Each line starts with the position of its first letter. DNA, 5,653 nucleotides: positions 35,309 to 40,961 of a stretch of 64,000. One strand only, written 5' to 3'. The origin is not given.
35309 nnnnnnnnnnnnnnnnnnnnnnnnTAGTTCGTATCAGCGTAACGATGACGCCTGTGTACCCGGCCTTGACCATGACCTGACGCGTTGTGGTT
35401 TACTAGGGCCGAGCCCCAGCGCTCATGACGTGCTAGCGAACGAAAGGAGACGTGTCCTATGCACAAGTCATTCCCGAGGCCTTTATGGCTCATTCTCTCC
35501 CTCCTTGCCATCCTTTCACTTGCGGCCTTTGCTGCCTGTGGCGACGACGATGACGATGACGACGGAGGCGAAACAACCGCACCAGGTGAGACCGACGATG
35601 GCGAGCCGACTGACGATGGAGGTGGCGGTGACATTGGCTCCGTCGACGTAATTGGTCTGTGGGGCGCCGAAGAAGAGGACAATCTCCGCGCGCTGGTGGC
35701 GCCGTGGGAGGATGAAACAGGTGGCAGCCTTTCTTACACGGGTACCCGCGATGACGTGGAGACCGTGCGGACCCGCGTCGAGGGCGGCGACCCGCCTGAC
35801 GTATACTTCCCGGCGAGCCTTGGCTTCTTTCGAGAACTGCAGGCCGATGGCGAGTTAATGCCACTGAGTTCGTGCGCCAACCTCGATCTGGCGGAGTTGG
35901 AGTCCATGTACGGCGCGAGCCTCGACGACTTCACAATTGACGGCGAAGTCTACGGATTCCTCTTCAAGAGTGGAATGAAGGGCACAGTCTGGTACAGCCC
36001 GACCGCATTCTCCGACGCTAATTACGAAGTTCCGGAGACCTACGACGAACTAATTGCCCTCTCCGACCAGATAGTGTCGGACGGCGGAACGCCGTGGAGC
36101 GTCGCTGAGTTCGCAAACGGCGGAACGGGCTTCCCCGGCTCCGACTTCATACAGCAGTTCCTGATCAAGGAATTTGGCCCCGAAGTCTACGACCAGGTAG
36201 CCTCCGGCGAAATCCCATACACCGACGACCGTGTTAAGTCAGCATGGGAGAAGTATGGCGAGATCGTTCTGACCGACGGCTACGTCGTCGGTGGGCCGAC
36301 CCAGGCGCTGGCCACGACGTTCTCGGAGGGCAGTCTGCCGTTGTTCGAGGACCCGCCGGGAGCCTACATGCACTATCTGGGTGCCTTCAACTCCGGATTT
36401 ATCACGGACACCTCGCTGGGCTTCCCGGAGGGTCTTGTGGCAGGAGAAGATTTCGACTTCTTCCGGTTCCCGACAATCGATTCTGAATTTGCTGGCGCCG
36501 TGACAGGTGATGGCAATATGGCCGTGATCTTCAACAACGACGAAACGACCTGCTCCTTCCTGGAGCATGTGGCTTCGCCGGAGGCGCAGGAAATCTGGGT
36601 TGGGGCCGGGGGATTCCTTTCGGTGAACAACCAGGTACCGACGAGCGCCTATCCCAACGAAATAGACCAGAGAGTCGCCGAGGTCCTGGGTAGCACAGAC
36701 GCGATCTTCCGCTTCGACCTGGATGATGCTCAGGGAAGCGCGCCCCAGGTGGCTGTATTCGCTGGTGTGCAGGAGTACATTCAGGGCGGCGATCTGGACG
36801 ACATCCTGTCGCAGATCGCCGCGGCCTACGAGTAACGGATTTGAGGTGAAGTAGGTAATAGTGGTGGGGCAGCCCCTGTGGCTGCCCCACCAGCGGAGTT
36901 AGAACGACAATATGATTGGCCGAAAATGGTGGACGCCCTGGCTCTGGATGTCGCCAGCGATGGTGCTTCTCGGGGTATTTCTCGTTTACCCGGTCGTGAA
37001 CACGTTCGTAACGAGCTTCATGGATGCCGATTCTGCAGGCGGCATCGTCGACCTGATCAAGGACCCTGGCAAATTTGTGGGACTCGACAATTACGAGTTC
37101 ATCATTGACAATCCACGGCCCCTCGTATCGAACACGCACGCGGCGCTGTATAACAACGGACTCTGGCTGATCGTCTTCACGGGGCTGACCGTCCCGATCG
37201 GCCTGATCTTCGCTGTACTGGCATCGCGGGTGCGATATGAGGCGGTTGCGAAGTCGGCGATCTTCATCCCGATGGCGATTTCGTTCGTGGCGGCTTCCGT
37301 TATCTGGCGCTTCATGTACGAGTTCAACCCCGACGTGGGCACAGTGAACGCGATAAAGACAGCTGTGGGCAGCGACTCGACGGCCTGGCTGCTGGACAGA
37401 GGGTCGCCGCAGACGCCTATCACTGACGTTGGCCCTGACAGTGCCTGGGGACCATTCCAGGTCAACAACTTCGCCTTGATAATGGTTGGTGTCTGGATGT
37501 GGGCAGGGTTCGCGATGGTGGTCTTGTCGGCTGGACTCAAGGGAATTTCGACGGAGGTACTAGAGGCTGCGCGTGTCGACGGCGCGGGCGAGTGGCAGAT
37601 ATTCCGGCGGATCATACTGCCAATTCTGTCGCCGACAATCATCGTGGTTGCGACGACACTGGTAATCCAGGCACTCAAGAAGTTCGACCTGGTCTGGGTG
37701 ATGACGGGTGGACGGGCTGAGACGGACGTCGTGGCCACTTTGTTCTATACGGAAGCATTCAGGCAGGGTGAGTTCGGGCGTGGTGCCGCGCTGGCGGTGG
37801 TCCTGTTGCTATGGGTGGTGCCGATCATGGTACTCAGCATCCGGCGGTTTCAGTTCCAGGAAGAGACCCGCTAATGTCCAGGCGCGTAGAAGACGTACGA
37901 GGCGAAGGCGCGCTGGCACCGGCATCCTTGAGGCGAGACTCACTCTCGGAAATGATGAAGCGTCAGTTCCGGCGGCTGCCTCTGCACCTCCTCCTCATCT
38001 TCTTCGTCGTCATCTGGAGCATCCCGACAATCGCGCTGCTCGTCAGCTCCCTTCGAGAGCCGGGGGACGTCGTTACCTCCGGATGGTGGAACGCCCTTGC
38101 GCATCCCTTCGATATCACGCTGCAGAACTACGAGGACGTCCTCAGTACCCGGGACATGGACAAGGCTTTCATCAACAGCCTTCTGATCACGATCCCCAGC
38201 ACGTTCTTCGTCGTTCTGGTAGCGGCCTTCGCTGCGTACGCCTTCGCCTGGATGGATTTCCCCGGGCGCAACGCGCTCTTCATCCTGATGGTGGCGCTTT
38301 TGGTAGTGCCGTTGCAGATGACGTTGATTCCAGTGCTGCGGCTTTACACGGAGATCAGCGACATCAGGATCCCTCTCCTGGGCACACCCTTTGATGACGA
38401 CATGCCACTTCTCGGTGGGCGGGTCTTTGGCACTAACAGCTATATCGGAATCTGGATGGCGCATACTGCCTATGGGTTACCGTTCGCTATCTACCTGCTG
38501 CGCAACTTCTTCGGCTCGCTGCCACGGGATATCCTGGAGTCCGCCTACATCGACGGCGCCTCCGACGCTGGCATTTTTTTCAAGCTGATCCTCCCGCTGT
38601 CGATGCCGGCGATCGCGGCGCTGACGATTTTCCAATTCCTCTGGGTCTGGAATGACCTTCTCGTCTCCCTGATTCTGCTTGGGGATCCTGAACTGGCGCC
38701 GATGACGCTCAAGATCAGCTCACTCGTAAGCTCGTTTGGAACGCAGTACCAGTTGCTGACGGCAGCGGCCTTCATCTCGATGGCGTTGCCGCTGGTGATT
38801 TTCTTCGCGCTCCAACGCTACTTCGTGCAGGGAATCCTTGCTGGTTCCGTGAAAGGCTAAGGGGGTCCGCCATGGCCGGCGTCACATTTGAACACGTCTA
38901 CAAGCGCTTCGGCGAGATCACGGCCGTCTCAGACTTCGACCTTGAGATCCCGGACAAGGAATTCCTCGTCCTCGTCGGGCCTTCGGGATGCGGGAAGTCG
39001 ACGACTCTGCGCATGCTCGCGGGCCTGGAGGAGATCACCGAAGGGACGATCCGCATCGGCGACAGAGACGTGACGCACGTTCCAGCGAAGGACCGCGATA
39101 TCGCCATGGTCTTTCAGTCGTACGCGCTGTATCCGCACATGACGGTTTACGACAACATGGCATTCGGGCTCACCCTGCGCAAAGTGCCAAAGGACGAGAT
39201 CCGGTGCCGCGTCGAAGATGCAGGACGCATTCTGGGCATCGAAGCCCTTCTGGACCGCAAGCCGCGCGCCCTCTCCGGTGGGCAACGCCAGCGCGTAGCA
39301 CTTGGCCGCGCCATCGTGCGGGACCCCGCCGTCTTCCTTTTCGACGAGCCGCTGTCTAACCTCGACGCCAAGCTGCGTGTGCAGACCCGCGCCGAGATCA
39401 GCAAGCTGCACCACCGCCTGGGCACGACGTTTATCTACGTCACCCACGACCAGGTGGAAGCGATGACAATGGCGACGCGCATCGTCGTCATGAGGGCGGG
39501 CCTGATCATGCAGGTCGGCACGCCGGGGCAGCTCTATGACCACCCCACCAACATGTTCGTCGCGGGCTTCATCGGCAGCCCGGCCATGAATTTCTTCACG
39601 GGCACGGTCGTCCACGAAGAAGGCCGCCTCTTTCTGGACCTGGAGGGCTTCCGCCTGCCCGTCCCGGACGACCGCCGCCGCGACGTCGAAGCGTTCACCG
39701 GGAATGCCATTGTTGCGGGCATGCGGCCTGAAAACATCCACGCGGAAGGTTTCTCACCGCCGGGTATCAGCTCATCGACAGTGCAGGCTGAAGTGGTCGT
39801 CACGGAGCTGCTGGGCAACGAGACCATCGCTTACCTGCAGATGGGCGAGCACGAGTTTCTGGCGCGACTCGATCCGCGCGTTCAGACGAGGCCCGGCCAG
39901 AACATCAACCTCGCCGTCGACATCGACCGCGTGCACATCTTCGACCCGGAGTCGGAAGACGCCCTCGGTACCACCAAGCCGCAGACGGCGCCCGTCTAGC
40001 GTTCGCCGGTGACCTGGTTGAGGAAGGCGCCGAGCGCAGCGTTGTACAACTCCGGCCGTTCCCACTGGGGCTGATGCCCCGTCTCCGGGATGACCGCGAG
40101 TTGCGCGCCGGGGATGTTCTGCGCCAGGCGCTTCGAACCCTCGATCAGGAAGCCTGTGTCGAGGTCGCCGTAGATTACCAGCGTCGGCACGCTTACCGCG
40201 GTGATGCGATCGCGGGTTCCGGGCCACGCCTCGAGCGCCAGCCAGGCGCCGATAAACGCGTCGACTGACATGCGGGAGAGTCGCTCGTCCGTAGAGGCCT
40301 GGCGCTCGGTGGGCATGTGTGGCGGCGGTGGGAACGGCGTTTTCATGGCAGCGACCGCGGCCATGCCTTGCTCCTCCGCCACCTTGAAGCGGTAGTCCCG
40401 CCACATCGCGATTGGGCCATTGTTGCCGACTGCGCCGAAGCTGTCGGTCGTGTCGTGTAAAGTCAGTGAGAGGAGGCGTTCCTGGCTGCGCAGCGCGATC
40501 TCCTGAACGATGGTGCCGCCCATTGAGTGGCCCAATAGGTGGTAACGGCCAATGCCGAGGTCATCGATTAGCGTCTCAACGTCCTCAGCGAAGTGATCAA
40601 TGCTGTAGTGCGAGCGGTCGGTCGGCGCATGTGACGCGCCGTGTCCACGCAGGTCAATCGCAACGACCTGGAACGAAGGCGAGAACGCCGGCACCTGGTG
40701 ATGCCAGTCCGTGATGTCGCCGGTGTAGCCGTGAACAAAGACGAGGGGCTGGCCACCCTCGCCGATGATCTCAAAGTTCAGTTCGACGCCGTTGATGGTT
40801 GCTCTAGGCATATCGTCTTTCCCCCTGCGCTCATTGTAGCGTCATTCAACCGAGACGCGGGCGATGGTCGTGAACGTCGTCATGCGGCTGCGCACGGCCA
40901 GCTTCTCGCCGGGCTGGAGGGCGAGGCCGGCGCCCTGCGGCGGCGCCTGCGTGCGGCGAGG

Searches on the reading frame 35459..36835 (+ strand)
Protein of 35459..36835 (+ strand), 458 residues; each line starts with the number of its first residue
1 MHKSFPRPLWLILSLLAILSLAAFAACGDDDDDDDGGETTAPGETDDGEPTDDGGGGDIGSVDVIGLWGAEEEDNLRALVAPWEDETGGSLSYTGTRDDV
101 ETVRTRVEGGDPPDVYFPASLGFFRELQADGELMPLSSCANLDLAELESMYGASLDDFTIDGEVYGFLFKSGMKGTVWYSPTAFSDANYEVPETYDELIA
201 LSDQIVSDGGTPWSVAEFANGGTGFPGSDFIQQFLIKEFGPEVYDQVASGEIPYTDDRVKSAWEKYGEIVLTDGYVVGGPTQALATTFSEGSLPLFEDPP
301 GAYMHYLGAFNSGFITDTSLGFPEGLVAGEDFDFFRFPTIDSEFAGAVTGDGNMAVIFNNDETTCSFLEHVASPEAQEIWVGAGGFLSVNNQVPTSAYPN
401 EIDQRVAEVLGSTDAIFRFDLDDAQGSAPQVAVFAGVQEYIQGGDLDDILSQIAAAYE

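Call 77: search_protein_families(library=pfam, proteins=[window:35459-36835:+], max_evalue=0.00001)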
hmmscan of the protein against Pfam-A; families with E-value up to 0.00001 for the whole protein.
window:35459-36835:+ (458 aa): 2 families
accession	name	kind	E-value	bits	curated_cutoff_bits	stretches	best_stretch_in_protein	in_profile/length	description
PF13416.11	SBP_bac_8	-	4.8e-19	69.6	27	1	79-397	2-269/279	Bacterial extracellular solute-binding protein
PF01547.30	SBP_bac_1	-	1.1e-15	58.9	26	1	70-378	2-307/307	Bacterial extracellular solute-binding protein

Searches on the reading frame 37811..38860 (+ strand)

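Call 78: search_protein_families(library=pfam, proteins=[window:37811-38860:+], max_evalue=0.00001)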
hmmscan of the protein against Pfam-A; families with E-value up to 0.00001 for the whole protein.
window:37811-38860:+ (349 aa): 1 family
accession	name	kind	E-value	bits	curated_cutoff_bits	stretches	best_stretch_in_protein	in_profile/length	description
PF00528.27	BPD_transp_1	-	4.6e-15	56.3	26.4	1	136-342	3-182/184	Binding-protein-dependent transport system inner membrane component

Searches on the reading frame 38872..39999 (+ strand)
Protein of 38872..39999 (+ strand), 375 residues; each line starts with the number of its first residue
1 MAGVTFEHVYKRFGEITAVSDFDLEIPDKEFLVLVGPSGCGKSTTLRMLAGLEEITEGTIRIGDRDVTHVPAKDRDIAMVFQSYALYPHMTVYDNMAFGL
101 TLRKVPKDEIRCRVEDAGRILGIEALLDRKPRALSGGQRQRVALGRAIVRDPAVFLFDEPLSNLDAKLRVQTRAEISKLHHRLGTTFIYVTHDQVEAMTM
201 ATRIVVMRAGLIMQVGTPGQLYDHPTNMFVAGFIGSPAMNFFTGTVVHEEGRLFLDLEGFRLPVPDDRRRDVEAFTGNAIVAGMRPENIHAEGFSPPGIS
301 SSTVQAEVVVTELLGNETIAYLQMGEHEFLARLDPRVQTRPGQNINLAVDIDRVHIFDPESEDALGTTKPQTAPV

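Call 78: search_protein_families(library=pfam, proteins=[window:38872-39999:+], max_evalue=0.00001)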
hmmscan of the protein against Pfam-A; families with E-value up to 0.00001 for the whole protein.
window:38872-39999:+ (375 aa): 3 families
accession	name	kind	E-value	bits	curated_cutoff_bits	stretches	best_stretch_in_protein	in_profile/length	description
PF00005.33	ABC_tran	-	2.5e-32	112.8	25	1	20-161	2-136/137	ABC transporter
PF17912.7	OB_MalK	-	5.8e-13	49.9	27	1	235-289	1-53/53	MalK OB fold domain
PF08402.16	TOBE_2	-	1.4e-07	31.9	21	1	283-357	2-76/76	TOBE domain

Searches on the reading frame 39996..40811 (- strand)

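Call 51: search_protein_families(library=pfam, proteins=[window:39996-40811:-], max_evalue=0.0001)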
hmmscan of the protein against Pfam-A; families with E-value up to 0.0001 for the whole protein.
window:39996-40811:- (271 aa): 4 families
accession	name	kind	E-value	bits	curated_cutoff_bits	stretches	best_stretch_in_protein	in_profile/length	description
PF00561.26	Abhydrolase_1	-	4e-39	135.2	25.8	1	22-253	2-245/245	alpha/beta hydrolase fold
PF12697.13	Abhydrolase_6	-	2.9e-23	84.1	26.3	1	23-258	1-216/217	Alpha/beta hydrolase family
PF12146.15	Hydrolase_4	-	8.4e-18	65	27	1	23-251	7-237/239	Serine aminopeptidase, S33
PF00975.26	Thioesterase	-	1.1e-07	32.7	26.4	1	22-115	2-91/226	Thioesterase domain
